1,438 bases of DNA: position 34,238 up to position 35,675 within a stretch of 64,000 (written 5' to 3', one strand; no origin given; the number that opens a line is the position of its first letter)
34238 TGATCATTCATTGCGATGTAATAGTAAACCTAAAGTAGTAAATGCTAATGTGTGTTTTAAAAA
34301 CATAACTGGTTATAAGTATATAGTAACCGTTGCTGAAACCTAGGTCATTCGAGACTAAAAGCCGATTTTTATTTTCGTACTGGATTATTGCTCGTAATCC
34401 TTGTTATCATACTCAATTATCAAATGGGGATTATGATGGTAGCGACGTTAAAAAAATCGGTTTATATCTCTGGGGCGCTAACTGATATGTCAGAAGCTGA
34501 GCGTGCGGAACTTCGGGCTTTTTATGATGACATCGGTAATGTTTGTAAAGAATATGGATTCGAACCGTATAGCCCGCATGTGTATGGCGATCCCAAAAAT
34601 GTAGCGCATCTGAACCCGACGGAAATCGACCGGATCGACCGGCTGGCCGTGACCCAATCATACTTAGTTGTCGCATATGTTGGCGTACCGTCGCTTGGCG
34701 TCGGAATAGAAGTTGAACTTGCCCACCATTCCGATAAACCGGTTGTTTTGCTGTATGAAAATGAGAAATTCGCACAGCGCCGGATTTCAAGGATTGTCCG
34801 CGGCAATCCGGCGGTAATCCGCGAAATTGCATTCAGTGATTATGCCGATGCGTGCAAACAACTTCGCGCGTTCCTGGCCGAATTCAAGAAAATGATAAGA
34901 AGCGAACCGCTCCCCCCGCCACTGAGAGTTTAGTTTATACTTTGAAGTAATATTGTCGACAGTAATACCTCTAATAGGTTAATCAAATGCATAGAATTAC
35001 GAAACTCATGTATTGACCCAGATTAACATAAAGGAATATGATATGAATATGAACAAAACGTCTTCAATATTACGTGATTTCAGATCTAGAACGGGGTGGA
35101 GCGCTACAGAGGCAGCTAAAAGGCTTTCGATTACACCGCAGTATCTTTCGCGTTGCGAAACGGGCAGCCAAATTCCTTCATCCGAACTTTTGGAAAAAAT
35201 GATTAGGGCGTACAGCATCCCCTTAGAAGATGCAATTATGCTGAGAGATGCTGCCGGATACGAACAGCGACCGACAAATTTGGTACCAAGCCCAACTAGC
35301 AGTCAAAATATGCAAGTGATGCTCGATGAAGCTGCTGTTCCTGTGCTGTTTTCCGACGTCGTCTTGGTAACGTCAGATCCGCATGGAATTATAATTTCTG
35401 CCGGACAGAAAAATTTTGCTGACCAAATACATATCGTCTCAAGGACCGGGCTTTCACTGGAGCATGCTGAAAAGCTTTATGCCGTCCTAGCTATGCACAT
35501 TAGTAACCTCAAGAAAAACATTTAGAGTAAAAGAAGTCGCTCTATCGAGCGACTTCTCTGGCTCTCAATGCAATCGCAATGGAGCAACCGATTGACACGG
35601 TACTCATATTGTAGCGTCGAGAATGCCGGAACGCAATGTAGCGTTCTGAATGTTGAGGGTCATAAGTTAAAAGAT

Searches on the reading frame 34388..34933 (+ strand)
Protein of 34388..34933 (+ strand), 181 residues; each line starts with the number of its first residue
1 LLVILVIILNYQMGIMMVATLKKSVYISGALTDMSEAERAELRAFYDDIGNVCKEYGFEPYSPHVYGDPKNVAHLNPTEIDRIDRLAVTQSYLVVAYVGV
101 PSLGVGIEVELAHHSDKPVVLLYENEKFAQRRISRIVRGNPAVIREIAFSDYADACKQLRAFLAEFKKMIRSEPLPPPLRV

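Call 37: search_protein_families(library=pfam, proteins=[window:34388-34933:+], max_evalue=0.01)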
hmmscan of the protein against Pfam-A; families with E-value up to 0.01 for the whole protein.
window:34388-34933:+ (181 aa): 1 family
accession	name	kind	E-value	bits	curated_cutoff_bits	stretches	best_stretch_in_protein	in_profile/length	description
PF05014.21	Nuc_deoxyrib_tr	-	0.00097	19.7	28.8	1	41-127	12-101/117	Nucleoside 2-deoxyribosyltransferase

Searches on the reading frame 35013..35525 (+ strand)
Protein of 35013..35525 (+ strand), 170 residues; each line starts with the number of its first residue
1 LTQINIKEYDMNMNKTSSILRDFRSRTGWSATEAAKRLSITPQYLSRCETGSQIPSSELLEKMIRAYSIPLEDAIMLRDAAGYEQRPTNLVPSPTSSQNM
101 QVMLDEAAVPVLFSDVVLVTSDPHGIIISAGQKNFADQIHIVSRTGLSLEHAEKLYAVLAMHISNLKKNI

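Call 37: search_protein_families(library=pfam, proteins=[window:35013-35525:+], max_evalue=0.01)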
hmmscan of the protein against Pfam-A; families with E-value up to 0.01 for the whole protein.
window:35013-35525:+ (170 aa): 5 families
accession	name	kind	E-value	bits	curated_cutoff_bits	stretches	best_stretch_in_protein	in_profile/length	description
PF13560.12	HTH_31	-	2.8e-13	50.4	27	1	20-70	6-57/64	Helix-turn-helix domain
PF01381.28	HTH_3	-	6.7e-10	39.3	23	1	21-72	2-53/55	Helix-turn-helix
PF13413.12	HTH_25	-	9.7e-05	22.6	24.6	1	19-68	1-52/62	Helix-turn-helix domain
PF11950.13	DUF3467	-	0.002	18.6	25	1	97-167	12-84/92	Protein of unknown function (DUF3467)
PF12840.13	HTH_20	-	0.003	17.9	27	0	18-46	8-36/51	Helix-turn-helix domain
